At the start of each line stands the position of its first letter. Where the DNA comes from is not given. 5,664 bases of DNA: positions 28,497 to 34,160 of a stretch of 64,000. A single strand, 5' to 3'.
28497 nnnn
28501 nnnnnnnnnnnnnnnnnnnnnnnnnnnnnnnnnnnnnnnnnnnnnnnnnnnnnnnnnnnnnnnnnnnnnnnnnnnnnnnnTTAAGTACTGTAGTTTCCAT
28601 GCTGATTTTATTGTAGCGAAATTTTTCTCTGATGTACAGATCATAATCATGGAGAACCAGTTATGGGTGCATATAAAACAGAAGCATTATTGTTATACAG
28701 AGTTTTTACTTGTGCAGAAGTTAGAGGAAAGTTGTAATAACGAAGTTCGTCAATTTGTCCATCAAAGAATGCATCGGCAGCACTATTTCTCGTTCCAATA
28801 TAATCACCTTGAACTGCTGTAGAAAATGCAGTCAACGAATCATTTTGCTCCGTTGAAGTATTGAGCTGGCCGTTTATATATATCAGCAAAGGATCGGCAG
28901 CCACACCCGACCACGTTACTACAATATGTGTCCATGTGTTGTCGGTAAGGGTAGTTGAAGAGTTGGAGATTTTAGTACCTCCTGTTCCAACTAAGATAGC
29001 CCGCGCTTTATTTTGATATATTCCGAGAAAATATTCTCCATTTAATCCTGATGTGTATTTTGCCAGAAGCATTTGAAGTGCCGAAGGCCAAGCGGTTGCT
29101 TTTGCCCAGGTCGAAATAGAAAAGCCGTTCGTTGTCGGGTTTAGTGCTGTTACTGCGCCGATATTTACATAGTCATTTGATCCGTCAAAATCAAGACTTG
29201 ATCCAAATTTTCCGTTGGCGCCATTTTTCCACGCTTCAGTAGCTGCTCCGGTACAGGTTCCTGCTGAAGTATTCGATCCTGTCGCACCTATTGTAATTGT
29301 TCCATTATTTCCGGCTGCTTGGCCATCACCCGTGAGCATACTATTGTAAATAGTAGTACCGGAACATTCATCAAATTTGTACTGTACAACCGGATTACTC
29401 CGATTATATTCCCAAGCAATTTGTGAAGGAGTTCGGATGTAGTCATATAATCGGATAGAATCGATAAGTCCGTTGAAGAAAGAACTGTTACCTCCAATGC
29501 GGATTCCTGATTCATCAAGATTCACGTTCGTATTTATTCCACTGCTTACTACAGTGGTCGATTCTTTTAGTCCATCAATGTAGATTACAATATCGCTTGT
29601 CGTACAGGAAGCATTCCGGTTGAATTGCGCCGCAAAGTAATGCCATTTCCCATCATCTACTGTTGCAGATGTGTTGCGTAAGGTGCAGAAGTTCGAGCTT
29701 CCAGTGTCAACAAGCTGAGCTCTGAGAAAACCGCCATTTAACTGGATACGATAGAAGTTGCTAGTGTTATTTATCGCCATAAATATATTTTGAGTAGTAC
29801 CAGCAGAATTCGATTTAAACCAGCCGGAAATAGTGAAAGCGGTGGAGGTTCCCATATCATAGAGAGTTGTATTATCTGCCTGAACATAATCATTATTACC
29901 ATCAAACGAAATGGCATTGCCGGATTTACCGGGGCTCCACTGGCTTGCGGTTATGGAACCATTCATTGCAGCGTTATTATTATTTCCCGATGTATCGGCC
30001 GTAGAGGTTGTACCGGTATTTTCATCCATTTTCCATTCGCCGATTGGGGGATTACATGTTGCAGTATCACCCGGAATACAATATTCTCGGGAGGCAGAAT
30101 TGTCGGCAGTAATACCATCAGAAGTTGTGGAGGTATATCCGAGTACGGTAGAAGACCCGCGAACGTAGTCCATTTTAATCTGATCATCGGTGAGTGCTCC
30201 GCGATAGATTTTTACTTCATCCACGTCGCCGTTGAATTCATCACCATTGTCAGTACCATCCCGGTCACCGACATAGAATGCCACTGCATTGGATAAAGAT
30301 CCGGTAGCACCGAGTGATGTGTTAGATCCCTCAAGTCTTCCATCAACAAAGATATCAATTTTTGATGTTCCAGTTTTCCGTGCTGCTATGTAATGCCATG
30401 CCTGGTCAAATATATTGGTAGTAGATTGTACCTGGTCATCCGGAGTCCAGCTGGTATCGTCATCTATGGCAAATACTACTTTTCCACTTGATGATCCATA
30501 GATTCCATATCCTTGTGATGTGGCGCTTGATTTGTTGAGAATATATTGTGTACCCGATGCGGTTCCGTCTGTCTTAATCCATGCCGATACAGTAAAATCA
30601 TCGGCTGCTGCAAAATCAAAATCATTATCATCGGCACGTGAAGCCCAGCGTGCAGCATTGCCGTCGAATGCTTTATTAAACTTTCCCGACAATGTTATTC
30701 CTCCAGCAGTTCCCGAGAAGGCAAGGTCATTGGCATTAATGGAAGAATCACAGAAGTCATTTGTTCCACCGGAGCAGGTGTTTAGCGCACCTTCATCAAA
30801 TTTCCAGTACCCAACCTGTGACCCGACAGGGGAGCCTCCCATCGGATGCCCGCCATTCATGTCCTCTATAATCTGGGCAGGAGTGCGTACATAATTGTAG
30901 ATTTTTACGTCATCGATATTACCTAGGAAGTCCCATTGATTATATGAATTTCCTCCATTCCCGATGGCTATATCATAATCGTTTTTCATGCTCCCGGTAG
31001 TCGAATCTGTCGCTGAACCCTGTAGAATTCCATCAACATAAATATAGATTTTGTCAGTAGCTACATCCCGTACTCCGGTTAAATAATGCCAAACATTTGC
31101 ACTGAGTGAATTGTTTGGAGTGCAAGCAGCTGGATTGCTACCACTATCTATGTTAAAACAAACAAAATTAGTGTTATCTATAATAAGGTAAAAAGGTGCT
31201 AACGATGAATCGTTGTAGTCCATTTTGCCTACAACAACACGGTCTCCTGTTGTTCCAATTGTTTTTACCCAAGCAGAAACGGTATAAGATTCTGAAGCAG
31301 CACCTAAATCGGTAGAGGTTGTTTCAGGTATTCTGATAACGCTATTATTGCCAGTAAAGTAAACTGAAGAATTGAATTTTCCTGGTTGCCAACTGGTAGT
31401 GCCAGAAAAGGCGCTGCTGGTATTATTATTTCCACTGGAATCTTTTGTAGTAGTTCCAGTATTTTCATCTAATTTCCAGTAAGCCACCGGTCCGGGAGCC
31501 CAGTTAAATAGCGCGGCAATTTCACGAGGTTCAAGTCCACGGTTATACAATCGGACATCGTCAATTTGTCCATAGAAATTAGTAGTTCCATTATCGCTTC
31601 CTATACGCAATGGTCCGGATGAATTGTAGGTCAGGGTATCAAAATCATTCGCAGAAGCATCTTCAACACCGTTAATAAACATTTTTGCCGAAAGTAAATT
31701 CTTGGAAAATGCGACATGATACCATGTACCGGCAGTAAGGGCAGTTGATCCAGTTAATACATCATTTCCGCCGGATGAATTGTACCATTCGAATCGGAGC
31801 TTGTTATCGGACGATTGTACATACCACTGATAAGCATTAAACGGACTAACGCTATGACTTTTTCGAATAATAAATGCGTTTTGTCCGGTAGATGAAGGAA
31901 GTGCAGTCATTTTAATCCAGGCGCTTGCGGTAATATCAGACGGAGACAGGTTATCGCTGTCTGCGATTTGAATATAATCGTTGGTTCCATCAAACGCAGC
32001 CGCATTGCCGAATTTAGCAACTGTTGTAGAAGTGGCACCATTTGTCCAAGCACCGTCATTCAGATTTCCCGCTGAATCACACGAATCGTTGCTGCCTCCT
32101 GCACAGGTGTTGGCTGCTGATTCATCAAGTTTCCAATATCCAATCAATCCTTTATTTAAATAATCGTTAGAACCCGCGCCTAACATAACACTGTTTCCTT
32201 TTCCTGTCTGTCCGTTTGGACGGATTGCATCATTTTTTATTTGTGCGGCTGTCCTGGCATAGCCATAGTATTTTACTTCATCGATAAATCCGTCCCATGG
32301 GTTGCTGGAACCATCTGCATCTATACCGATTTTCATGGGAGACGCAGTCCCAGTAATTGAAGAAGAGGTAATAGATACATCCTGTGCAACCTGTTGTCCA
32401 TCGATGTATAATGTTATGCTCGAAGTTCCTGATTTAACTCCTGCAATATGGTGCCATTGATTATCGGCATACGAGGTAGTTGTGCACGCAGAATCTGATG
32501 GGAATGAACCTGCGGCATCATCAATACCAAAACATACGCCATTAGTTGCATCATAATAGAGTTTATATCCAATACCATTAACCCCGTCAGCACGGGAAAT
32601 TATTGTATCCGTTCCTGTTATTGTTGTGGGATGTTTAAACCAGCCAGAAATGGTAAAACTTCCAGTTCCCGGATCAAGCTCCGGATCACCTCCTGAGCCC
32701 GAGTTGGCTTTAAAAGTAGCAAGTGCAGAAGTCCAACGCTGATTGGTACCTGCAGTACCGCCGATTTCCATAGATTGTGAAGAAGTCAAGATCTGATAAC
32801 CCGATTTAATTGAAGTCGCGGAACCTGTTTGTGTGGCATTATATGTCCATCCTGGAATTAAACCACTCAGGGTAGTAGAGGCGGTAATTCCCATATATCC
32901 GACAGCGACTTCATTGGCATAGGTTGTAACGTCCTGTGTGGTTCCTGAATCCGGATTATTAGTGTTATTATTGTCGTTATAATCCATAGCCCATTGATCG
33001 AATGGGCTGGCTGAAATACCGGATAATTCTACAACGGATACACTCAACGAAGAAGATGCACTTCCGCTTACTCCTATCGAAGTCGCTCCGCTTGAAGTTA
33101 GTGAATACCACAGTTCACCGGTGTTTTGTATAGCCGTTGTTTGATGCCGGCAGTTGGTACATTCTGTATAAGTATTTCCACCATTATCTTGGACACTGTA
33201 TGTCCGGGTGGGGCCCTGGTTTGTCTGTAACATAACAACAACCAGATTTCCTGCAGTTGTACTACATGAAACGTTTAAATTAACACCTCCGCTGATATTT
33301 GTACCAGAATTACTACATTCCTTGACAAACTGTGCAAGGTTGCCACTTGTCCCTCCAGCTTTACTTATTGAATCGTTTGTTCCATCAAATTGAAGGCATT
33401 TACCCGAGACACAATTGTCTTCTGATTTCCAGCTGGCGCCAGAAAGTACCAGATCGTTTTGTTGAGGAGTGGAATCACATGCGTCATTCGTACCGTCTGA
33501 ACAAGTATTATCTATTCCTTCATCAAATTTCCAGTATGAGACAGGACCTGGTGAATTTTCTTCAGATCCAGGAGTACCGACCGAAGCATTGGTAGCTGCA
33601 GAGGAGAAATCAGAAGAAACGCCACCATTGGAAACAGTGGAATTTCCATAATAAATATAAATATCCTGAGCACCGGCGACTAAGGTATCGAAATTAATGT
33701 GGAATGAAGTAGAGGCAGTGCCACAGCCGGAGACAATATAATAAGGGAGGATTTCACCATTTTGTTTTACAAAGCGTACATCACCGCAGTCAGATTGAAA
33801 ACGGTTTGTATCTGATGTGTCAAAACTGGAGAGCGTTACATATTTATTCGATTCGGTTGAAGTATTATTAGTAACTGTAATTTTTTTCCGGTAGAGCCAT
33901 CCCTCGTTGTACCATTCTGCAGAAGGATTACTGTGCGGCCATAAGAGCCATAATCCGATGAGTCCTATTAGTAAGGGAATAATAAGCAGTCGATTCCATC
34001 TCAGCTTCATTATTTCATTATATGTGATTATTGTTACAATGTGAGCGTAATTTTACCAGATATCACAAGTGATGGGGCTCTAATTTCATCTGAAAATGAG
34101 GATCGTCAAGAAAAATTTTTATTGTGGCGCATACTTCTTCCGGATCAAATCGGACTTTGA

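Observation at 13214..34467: Four tandem giant DUF2341-like + 6xLamG paralogues (21 kb) downstream of a receiver-only response regulator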

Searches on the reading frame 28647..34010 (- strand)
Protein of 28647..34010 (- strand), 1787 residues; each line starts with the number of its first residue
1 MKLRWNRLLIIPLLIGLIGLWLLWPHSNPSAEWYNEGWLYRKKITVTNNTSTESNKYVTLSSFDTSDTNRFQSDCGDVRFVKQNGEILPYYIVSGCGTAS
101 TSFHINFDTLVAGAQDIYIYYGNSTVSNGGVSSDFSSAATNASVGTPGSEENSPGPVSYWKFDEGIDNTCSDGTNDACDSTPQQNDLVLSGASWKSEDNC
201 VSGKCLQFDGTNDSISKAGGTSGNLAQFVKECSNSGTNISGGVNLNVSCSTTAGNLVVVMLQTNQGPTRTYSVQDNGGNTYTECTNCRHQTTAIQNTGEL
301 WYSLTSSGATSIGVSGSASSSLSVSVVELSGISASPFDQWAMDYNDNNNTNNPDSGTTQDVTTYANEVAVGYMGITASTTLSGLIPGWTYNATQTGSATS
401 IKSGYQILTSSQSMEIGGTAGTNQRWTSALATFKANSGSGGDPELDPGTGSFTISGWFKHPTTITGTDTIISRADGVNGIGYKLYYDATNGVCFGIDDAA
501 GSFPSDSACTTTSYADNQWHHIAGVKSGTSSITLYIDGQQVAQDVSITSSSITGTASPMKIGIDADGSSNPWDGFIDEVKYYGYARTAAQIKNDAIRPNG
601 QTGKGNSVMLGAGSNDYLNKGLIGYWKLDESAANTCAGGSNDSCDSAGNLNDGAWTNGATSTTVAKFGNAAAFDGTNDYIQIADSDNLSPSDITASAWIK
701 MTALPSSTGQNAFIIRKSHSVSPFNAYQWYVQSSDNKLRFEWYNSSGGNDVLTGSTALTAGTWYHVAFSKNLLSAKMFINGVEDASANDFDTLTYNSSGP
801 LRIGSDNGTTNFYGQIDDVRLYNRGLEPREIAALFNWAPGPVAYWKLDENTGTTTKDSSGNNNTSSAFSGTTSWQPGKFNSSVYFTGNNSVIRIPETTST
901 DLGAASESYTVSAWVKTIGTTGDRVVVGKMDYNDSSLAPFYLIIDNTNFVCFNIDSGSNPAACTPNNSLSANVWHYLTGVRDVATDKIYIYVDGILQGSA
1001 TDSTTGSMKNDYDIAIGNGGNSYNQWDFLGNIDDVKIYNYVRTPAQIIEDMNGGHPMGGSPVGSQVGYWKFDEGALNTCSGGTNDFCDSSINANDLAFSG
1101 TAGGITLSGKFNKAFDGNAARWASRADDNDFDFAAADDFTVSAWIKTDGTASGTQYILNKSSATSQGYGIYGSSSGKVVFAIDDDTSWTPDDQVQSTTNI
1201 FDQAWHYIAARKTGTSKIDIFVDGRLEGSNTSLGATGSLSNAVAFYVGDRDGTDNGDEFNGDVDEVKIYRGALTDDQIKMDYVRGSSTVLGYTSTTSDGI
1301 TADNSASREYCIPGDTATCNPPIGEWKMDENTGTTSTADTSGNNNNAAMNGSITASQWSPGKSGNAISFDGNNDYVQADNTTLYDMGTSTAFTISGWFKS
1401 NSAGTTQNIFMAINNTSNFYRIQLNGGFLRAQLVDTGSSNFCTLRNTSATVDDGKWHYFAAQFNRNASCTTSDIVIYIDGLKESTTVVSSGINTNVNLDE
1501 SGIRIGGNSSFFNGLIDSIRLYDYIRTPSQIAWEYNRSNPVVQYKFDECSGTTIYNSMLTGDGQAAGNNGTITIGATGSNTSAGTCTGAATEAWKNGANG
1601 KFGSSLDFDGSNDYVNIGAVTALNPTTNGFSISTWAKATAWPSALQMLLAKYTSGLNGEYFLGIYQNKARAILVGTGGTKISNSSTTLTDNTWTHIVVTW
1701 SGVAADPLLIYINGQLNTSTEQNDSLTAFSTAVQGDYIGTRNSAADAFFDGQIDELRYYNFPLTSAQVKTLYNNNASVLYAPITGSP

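Call 4: search_protein_families(library=pfam, proteins=[window:28647-34010:-], max_evalue=0.01)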
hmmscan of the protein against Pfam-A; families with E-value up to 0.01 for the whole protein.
window:28647-34010:- (1787 aa): 6 families
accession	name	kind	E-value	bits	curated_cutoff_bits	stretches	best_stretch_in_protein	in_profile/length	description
PF13385.13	Laminin_G_3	-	4.6e-142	468.8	27.6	6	674-832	1-151/151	Concanavalin A-like lectin/glucanases superfamily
PF07953.20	Toxin_R_bind_N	-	5.4e-33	114.8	23.8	5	855-1039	4-188/191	Clostridium neurotoxin, N-terminal receptor binding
PF02210.31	Laminin_G_2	-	1.3e-22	81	22.9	0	1411-1510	11-112/126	Laminin G domain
PF00354.24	Pentaxin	-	2.3e-10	40.9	25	1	1647-1776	42-171/194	Pentaxin family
PF10102.14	DUF2341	-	8.3e-09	36.2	23.4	1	74-128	1-57/84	Domain of unknown function (DUF2341)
PF02973.23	Sialidase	-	2.4e-06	27.6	26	0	1707-1770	118-183/189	Sialidase, N-terminal domain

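Call 5: search_protein_families(library=ncbifam, proteins=[window:28647-34010:-], max_evalue=0.01)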
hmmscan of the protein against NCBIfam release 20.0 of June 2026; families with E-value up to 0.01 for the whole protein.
window:28647-34010:- (1787 aa): 1 family
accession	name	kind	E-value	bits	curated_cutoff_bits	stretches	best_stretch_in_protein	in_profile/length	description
NF052521.1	TafC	equivalog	1.8e-56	191.8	410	6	1601-1774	190-362/373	TafC family fimbrial protein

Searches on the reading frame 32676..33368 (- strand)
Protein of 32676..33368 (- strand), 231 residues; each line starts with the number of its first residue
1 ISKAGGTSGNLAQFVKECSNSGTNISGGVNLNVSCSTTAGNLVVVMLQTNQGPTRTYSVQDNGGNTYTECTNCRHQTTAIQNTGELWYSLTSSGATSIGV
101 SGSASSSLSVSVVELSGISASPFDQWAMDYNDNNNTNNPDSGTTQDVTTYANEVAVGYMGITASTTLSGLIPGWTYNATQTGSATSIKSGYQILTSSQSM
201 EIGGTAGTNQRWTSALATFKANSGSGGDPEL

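Call 55: search_protein_families(library=pfam, proteins=[window:32676-33368:-], max_evalue=1)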
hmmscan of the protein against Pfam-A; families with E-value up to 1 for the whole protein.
window:32676-33368:- (231 aa): 0 families

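Call 57: search_solved_structures(query=window:32676-33368:-, max_evalue=1)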
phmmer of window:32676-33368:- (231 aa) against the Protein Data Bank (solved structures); distinct sequences matched with E-value up to 1: 2.
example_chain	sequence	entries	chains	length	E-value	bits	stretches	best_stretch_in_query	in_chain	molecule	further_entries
1lml_A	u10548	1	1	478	0.63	13.1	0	53-83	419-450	LEISHMANOLYSIN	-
4ivn_A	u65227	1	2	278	0.92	12.6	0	74-126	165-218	Transcriptional regulator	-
